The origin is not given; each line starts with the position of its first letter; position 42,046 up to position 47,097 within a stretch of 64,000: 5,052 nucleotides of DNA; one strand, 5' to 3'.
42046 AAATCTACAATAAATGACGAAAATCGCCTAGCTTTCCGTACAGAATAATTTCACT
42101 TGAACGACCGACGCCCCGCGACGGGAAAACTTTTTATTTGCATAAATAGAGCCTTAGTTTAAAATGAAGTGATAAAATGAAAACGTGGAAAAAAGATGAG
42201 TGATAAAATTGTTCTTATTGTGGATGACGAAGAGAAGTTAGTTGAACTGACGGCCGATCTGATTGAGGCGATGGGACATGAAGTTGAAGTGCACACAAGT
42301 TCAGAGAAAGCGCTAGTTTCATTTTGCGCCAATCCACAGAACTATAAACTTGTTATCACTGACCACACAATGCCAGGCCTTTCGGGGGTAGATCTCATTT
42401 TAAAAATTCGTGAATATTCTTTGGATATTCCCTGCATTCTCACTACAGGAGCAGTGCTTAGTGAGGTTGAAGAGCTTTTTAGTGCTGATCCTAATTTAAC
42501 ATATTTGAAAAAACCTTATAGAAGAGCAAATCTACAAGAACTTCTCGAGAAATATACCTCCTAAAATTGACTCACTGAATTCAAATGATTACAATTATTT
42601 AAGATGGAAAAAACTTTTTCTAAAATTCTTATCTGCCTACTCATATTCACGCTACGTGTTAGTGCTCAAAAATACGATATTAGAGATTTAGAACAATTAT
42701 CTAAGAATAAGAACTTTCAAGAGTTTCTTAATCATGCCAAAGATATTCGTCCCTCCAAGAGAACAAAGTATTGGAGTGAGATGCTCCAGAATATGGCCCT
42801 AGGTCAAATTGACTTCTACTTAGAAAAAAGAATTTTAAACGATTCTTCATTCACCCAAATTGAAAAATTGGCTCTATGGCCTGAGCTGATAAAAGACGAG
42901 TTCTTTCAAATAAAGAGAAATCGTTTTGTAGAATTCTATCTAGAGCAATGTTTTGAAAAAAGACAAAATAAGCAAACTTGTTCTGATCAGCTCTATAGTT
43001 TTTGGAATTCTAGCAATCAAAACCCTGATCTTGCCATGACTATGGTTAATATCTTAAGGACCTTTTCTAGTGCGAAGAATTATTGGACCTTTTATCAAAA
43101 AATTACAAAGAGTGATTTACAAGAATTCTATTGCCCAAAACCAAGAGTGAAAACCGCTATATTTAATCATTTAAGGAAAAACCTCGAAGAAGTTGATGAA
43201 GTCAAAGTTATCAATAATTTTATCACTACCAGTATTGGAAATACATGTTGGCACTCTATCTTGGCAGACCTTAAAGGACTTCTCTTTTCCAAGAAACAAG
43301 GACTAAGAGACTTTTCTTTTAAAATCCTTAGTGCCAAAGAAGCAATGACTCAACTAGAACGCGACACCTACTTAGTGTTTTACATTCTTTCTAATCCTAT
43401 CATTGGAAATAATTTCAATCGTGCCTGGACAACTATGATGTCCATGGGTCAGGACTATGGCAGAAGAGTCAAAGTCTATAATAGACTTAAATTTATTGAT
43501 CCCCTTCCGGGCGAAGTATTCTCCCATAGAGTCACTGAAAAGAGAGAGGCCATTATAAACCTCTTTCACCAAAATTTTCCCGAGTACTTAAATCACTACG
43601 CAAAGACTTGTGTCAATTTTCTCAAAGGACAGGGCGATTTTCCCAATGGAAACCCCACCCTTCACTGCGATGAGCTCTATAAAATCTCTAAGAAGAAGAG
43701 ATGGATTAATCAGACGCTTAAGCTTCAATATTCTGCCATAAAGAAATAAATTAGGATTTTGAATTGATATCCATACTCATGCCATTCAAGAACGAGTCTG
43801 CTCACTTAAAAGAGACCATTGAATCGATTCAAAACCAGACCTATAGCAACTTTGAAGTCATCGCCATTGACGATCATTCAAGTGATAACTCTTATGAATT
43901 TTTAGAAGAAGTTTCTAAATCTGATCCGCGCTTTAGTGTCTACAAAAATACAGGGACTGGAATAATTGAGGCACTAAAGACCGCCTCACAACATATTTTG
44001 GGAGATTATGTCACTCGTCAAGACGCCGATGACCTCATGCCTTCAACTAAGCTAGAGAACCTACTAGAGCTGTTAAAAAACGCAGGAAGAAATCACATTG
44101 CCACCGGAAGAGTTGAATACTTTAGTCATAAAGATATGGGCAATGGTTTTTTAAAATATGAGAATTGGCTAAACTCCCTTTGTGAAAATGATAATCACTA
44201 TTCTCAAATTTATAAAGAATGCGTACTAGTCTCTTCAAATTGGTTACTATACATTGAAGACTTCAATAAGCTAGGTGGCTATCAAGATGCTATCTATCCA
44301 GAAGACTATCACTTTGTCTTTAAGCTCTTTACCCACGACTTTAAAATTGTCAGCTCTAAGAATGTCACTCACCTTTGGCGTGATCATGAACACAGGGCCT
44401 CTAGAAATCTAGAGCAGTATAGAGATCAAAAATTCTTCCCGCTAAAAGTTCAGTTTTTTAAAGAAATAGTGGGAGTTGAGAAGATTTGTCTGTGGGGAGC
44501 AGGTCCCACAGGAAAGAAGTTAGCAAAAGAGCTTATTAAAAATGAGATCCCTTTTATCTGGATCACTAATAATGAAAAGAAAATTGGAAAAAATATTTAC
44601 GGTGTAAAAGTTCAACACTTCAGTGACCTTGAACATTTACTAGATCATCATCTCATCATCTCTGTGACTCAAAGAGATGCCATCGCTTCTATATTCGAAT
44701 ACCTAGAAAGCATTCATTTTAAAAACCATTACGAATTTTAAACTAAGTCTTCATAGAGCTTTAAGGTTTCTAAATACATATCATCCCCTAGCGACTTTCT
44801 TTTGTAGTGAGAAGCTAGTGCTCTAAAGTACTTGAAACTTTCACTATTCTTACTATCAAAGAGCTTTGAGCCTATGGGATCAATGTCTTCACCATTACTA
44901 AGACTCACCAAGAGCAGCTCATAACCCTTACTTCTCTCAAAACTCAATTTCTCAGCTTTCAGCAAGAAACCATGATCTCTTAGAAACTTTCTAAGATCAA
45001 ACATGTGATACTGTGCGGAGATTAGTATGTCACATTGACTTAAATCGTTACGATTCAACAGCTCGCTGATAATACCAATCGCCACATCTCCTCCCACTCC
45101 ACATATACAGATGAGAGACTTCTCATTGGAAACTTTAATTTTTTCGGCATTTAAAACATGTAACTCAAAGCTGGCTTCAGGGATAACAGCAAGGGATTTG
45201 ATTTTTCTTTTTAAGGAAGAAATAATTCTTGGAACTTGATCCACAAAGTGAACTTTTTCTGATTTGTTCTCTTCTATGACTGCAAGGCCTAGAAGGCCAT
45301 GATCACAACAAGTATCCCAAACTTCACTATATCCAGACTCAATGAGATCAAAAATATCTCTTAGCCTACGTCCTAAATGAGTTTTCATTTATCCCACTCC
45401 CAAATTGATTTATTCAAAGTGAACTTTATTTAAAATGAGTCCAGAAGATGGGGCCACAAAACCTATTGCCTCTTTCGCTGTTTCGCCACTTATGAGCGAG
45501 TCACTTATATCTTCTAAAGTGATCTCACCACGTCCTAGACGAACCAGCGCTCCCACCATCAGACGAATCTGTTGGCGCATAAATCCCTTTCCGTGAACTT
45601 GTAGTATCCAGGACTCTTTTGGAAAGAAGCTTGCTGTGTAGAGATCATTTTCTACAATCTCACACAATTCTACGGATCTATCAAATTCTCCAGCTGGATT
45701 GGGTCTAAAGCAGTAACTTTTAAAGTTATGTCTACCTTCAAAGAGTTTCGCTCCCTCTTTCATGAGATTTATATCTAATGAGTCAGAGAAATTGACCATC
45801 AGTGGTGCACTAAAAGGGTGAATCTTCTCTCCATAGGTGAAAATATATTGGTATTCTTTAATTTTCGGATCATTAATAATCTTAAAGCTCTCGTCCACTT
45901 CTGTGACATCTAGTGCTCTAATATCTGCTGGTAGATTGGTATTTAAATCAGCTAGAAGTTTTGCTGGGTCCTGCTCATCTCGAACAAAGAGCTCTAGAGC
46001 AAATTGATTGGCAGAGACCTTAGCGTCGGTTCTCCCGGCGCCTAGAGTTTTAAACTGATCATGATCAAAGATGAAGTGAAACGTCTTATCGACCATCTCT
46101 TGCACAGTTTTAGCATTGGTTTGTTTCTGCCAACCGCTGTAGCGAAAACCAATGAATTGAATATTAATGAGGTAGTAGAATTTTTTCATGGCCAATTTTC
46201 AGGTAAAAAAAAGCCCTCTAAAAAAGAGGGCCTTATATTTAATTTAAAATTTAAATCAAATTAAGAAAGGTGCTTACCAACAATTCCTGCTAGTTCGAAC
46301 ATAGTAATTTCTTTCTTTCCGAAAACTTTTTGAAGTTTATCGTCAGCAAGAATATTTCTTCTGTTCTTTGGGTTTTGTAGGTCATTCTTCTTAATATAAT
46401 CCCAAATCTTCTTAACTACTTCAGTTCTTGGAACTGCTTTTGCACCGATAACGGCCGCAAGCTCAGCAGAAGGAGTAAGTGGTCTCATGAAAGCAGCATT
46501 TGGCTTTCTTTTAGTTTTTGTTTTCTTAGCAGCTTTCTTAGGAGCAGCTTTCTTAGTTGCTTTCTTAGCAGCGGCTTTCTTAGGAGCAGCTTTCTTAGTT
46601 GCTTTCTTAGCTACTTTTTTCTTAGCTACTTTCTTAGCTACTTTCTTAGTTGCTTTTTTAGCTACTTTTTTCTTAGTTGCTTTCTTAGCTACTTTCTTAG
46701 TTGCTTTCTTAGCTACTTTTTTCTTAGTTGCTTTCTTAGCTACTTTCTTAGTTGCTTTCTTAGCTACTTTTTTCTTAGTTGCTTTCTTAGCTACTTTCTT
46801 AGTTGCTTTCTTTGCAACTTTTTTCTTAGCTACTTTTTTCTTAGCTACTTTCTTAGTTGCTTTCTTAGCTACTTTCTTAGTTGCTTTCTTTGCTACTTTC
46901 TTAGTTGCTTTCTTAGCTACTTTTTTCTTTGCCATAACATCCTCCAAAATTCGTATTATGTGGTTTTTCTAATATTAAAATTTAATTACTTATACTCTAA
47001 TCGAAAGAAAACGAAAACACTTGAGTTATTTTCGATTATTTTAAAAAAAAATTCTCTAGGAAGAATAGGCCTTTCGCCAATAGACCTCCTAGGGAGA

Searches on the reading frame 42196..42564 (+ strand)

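Call 9: search_protein_families(library=pfam, proteins=[window:42196-42564:+], max_evalue=0.001)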
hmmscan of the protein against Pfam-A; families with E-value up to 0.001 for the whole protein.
window:42196-42564:+ (122 aa): 1 family
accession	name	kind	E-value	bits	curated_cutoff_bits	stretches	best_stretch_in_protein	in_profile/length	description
PF00072.30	Response_reg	-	2.4e-16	60.3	30.2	1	6-117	1-110/111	Response regulator receiver domain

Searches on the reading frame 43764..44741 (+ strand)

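Call 9: search_protein_families(library=pfam, proteins=[window:43764-44741:+], max_evalue=0.001)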
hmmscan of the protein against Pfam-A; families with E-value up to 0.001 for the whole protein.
window:43764-44741:+ (325 aa): 3 families
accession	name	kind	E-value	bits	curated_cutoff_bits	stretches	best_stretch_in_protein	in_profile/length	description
PF00535.33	Glycos_transf_2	-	1.6e-29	103.4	23.3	1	3-124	1-123/168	Glycosyl transferase family 2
PF13641.12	Glyco_tranf_2_3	-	7.5e-09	36.4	27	1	9-223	10-224/230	Glycosyltransferase like family 2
PF10111.15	Glyco_tranf_2_2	-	6.9e-08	32.7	27.3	1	3-208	1-218/276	Glycosyltransferase like family 2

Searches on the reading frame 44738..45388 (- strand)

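Call 9: search_protein_families(library=pfam, proteins=[window:44738-45388:-], max_evalue=0.001)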
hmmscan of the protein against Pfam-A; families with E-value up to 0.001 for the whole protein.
window:44738-45388:- (216 aa): 2 families
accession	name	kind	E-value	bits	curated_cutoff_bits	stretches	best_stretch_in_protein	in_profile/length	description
PF12847.13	Methyltransf_18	-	9.1e-22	78.1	27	1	5-159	1-151/151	Methyltransferase domain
PF04816.18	TrmK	-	8e-12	45.5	27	1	25-188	3-170/205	tRNA (adenine(22)-N(1))-methyltransferase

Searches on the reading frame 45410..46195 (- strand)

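Call 9: search_protein_families(library=pfam, proteins=[window:45410-46195:-], max_evalue=0.001)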
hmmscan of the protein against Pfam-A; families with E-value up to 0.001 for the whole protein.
window:45410-46195:- (261 aa): 1 family
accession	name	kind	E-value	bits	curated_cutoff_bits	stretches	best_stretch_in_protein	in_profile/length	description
PF01416.25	PseudoU_synth_1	-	2.4e-21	76.6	23.3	2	149-261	2-108/108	tRNA pseudouridine synthase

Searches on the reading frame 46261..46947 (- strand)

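Call 9: search_protein_families(library=pfam, proteins=[window:46261-46947:-], max_evalue=0.001)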
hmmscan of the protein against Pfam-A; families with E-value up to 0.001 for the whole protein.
window:46261-46947:- (228 aa): 1 family
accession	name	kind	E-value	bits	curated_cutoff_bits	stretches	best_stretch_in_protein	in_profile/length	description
PF02201.23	SWIB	-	7.9e-29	99.7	25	1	156-227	2-74/74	SWIB/MDM2 domain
